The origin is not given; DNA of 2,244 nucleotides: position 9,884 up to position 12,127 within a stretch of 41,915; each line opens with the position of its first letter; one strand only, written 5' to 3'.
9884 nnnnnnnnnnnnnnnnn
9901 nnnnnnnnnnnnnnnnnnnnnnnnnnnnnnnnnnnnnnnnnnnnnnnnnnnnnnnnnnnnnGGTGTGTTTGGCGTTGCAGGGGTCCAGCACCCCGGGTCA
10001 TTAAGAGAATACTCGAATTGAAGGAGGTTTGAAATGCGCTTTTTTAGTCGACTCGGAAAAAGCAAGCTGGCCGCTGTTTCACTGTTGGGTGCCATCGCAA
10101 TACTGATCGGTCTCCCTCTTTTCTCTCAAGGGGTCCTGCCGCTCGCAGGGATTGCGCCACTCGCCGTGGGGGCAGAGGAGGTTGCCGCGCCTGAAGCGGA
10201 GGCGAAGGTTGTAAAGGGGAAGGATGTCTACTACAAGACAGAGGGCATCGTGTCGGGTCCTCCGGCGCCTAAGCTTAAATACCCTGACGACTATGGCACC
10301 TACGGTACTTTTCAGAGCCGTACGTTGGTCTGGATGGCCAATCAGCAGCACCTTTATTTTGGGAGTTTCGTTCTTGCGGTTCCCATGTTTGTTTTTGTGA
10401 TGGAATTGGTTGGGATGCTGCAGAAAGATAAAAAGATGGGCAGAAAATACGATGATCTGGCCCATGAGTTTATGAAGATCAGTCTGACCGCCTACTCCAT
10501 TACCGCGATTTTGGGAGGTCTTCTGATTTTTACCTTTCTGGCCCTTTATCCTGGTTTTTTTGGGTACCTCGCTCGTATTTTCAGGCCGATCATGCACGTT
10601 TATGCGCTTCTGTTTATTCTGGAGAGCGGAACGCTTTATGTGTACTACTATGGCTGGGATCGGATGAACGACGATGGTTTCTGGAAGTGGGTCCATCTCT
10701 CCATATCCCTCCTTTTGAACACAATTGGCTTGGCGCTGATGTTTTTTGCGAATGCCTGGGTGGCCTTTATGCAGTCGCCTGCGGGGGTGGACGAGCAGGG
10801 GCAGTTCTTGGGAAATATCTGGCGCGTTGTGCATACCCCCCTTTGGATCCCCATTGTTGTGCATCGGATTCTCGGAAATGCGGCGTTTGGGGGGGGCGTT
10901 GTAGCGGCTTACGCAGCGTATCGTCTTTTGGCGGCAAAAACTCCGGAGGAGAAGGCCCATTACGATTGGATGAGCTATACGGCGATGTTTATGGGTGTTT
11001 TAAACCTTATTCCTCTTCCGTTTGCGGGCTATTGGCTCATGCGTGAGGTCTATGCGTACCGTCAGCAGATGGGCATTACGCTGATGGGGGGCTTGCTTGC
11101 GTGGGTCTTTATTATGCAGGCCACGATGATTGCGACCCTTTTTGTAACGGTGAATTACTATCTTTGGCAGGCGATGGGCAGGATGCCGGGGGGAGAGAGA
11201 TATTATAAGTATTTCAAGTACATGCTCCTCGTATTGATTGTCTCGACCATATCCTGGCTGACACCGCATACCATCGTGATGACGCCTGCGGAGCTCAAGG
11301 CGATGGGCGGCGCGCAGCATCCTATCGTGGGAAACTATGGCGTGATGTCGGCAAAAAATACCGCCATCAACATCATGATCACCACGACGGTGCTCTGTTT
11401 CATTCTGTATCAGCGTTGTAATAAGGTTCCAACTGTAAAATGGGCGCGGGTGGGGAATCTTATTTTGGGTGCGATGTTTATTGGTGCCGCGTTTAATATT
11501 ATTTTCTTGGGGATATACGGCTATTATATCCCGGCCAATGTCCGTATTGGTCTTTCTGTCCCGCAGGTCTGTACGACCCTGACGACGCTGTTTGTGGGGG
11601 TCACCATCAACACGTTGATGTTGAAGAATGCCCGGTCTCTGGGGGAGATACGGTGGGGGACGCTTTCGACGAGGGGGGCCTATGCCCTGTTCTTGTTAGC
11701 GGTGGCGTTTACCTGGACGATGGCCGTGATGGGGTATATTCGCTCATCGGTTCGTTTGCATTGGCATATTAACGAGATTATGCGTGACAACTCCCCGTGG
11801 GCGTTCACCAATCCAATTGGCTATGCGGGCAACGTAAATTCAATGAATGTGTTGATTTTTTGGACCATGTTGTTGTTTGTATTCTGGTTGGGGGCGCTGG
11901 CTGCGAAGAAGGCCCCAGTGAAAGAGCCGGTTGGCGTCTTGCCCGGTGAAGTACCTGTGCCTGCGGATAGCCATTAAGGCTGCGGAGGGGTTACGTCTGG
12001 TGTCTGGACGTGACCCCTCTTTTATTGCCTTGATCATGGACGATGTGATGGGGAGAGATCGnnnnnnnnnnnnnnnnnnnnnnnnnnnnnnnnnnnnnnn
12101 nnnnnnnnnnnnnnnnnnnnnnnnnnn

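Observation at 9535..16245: Self-contained respiratory module: orphan bd-like oxidase, five c-haems, a DOMON-type haem-b domain and two mini membrane proteins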

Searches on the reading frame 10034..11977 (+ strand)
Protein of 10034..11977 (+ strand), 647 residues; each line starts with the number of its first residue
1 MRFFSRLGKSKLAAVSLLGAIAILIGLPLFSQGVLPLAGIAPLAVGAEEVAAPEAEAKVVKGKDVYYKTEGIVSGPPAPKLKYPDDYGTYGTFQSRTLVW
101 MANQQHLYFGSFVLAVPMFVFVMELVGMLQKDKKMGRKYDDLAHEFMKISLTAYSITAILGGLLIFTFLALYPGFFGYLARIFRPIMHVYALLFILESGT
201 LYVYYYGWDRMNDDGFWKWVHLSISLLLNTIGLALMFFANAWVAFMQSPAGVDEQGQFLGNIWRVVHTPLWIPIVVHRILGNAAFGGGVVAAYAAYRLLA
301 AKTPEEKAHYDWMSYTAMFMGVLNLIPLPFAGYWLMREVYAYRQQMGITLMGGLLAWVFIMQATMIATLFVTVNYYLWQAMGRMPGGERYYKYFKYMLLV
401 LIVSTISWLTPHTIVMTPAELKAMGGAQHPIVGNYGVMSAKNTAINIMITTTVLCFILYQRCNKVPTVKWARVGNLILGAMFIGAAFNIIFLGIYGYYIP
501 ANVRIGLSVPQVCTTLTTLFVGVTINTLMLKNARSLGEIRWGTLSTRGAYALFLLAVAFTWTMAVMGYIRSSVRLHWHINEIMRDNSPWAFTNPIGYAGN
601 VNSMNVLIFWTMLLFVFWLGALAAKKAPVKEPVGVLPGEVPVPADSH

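Call 3: search_protein_families(library=pfam, proteins=[window:10034-11977:+], max_evalue=1)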
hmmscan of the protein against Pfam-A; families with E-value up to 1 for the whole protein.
window:10034-11977:+ (647 aa): 2 families
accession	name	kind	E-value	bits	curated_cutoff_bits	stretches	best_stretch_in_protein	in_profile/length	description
PF01654.22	Cyt_bd_oxida_I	-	3.8e-18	65.7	26.2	1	95-355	2-252/418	Cytochrome bd terminal oxidase subunit I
PF13139.11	DUF3981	-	0.068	14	25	0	158-182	85-108/115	Domain of unknown function (DUF3981)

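Call 4: search_protein_families(library=ncbifam, proteins=[window:10034-11977:+], max_evalue=1)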
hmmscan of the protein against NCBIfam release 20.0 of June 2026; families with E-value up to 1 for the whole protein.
window:10034-11977:+ (647 aa): 0 families

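Call 8: find_related_loci(query=window:10034-11977:+, collection=genome_contigs, flank=8000)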
Query window:10034-11977:+ (647 aa) in genome_contigs; peptide patterns used: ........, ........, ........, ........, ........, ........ (x = any residue, [..] = any of these).
347 stretches matched a pattern; 305 encode a relative of the query (tblastn E <= 1e-3); the best 80 are kept; 80 distinct loci.
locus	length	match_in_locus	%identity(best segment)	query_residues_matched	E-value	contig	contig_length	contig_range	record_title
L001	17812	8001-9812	92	44-647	0e+0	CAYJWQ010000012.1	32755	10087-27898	MAG TPA_asm: uncultured Nitrospirota bacterium isolate ERP125453_co1_508 genome assembly, contig: NODE_1100_length_32755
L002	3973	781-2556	93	56-647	0e+0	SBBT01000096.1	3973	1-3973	MAG: Candidatus Troglogloeales bacterium isolate Bin_6_1_1 Hy_contig14749, whole genome shotgun sequence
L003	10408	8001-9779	90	54-647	0e+0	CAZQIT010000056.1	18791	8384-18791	MAG TPA_asm: uncultured Nitrospirota bacterium isolate binchicken_co203_446 genome assembly, contig: k141_1701727, whole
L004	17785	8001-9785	84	56-647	0e+0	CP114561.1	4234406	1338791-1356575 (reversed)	MAG: Candidatus Manganitrophus sp. isolate GAC4 chromosome, complete genome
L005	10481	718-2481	89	58-647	0e+0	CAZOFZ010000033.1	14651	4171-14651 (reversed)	MAG TPA_asm: uncultured Nitrospirota bacterium isolate SRP124282_co5_49 genome assembly, contig: NODE_344_length_14651_c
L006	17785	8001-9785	83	56-647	0e+0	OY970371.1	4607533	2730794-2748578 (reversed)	MAG: Candidatus Manganitrophaceae bacterium isolate MFD03066.bin.c.2 genome assembly, chromosome: 1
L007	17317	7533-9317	84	56-647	0e+0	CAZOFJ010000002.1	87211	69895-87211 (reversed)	MAG TPA_asm: uncultured Nitrospirota bacterium isolate SRP287051_co2_246 genome assembly, contig: NODE_578_length_87211_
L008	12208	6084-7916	82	42-647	0e+0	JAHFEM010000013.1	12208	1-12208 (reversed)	MAG: Nitrospirae bacterium isolate nzgw269 NODE_4473_length_12209_cov_2.626985, whole genome shotgun sequence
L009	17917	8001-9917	79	1-647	0e+0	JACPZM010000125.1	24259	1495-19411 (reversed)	MAG: Candidatus Troglogloeales bacterium isolate NC_groundwater_889_Pr1_S2p5_48_16 Montesol18_S2p5_coassembly_scaffold_1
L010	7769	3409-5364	78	1-647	0e+0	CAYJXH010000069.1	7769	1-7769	MAG TPA_asm: uncultured Nitrospirota bacterium isolate ERP125453_co1_503 genome assembly, contig: NODE_11703_length_7769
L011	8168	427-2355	80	1-647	0e+0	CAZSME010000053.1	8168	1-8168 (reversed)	MAG TPA_asm: uncultured Nitrospirota bacterium isolate binchicken_co341_26 genome assembly, contig: NODE_2854_length_816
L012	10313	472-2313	83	35-645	0e+0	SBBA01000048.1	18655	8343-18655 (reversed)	MAG: Candidatus Troglogloeales bacterium isolate Bin_24_1 Hy_contig26345, whole genome shotgun sequence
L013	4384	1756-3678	81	1-647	0e+0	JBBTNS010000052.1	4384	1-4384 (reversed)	MAG: Nitrospirota bacterium isolate H32-bin103_1 H32_bin103_1_000000000052, whole genome shotgun sequence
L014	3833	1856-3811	80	1-647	0e+0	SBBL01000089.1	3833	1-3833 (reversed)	MAG: Candidatus Troglogloeales bacterium isolate Bin_34_1 Sp_contig9454, whole genome shotgun sequence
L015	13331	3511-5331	84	42-644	0e+0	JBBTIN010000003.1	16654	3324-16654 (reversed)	MAG: Nitrospirota bacterium isolate H32-bin080_1 H32_bin080_1_000000000003, whole genome shotgun sequence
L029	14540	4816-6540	53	41-631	0e+0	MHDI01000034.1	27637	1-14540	MAG: Nitrospinae bacterium RIFCSPHIGHO2_02_FULL_39_82 rifcsphigho2_02_scaffold_2342, whole genome shotgun sequence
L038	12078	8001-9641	56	70-619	0e+0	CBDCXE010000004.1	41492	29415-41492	MAG: Nitrospinota bacterium isolate 1a5c112f-530b-4853-b9c3-525a2f2da88a genome assembly, contig: contig_4, whole genome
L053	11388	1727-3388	52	68-626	0e+0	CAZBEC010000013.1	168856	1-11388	MAG TPA_asm: uncultured Thalassospiraceae bacterium isolate SRP167671_co2_97 genome assembly, contig: NODE_75_length_168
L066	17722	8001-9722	49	38-630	0e+0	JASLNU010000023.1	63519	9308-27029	MAG: Rhodospirillales bacterium isolate Arabian11_MAG_19 c_000000326813, whole genome shotgun sequence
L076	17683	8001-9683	48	52-626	6e-179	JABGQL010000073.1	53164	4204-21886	MAG: Gammaproteobacteria bacterium isolate co234_bin55 NODE_1264_length_53164_cov_72.151010, whole genome shotgun sequen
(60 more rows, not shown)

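Call 15: list_cluster_members(proteins=[window:10034-11977:+, window:12062-13345:+, window:13382-14404:+, window:14453-16174:+, window:9815-9961:+, window:9639-9740:+])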
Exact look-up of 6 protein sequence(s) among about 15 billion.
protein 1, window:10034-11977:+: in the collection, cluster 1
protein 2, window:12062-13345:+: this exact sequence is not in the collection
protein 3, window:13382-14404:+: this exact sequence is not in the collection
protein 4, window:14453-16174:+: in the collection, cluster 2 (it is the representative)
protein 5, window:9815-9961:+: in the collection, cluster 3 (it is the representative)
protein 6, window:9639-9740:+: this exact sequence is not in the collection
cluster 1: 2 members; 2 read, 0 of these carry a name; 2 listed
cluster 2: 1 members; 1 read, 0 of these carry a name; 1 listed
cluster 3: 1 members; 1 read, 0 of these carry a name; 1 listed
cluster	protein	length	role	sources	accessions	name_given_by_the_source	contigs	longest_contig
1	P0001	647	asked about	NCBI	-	-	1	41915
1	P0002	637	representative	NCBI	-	-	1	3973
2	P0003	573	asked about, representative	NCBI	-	-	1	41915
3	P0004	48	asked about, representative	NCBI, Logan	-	-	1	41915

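Call 19: search_solved_structures(query=window:10034-11977:+, max_evalue=1, show_alignments=3)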
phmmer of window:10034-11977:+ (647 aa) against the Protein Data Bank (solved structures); distinct sequences matched with E-value up to 1: 1.
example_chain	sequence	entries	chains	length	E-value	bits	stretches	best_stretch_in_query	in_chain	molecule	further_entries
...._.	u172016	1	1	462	5.3e-06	28.6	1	102-302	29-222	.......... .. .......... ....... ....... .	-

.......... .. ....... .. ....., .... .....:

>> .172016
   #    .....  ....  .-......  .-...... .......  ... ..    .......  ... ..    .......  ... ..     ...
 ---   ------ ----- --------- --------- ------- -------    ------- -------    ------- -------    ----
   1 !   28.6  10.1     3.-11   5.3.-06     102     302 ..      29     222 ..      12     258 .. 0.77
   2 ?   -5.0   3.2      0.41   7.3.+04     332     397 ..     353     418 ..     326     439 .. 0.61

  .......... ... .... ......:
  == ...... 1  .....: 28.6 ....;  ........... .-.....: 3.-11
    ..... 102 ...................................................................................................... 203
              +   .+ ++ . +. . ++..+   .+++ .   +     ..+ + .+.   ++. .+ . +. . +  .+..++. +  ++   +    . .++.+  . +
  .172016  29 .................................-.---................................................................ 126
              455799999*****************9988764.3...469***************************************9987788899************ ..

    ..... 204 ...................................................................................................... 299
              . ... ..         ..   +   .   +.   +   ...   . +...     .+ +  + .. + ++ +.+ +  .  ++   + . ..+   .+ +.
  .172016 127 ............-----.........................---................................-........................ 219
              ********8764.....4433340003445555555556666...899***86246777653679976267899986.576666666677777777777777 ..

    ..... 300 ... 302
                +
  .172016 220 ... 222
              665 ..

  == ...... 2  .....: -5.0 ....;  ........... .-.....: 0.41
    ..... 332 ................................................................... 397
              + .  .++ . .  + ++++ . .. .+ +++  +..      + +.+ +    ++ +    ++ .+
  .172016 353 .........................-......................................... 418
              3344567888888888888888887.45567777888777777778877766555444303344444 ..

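Call 23: search_solved_structures(query=A1, max_evalue=1, show_alignments=4)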
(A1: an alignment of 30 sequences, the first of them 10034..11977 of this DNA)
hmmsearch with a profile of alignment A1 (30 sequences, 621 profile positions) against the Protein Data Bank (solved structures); distinct sequences matched with E-value up to 1: 4.
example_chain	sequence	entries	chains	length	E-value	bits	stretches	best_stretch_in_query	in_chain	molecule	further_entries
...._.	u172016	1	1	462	3.2e-13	52.4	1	94-288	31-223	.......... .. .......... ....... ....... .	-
5doq_A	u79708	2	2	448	2.2e-11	46.3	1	85-283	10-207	Bd-type quinol oxidase subunit I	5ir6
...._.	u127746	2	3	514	1.3e-05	27.3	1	85-288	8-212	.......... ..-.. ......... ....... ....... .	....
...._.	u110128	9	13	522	2.6e-05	26.3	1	85-238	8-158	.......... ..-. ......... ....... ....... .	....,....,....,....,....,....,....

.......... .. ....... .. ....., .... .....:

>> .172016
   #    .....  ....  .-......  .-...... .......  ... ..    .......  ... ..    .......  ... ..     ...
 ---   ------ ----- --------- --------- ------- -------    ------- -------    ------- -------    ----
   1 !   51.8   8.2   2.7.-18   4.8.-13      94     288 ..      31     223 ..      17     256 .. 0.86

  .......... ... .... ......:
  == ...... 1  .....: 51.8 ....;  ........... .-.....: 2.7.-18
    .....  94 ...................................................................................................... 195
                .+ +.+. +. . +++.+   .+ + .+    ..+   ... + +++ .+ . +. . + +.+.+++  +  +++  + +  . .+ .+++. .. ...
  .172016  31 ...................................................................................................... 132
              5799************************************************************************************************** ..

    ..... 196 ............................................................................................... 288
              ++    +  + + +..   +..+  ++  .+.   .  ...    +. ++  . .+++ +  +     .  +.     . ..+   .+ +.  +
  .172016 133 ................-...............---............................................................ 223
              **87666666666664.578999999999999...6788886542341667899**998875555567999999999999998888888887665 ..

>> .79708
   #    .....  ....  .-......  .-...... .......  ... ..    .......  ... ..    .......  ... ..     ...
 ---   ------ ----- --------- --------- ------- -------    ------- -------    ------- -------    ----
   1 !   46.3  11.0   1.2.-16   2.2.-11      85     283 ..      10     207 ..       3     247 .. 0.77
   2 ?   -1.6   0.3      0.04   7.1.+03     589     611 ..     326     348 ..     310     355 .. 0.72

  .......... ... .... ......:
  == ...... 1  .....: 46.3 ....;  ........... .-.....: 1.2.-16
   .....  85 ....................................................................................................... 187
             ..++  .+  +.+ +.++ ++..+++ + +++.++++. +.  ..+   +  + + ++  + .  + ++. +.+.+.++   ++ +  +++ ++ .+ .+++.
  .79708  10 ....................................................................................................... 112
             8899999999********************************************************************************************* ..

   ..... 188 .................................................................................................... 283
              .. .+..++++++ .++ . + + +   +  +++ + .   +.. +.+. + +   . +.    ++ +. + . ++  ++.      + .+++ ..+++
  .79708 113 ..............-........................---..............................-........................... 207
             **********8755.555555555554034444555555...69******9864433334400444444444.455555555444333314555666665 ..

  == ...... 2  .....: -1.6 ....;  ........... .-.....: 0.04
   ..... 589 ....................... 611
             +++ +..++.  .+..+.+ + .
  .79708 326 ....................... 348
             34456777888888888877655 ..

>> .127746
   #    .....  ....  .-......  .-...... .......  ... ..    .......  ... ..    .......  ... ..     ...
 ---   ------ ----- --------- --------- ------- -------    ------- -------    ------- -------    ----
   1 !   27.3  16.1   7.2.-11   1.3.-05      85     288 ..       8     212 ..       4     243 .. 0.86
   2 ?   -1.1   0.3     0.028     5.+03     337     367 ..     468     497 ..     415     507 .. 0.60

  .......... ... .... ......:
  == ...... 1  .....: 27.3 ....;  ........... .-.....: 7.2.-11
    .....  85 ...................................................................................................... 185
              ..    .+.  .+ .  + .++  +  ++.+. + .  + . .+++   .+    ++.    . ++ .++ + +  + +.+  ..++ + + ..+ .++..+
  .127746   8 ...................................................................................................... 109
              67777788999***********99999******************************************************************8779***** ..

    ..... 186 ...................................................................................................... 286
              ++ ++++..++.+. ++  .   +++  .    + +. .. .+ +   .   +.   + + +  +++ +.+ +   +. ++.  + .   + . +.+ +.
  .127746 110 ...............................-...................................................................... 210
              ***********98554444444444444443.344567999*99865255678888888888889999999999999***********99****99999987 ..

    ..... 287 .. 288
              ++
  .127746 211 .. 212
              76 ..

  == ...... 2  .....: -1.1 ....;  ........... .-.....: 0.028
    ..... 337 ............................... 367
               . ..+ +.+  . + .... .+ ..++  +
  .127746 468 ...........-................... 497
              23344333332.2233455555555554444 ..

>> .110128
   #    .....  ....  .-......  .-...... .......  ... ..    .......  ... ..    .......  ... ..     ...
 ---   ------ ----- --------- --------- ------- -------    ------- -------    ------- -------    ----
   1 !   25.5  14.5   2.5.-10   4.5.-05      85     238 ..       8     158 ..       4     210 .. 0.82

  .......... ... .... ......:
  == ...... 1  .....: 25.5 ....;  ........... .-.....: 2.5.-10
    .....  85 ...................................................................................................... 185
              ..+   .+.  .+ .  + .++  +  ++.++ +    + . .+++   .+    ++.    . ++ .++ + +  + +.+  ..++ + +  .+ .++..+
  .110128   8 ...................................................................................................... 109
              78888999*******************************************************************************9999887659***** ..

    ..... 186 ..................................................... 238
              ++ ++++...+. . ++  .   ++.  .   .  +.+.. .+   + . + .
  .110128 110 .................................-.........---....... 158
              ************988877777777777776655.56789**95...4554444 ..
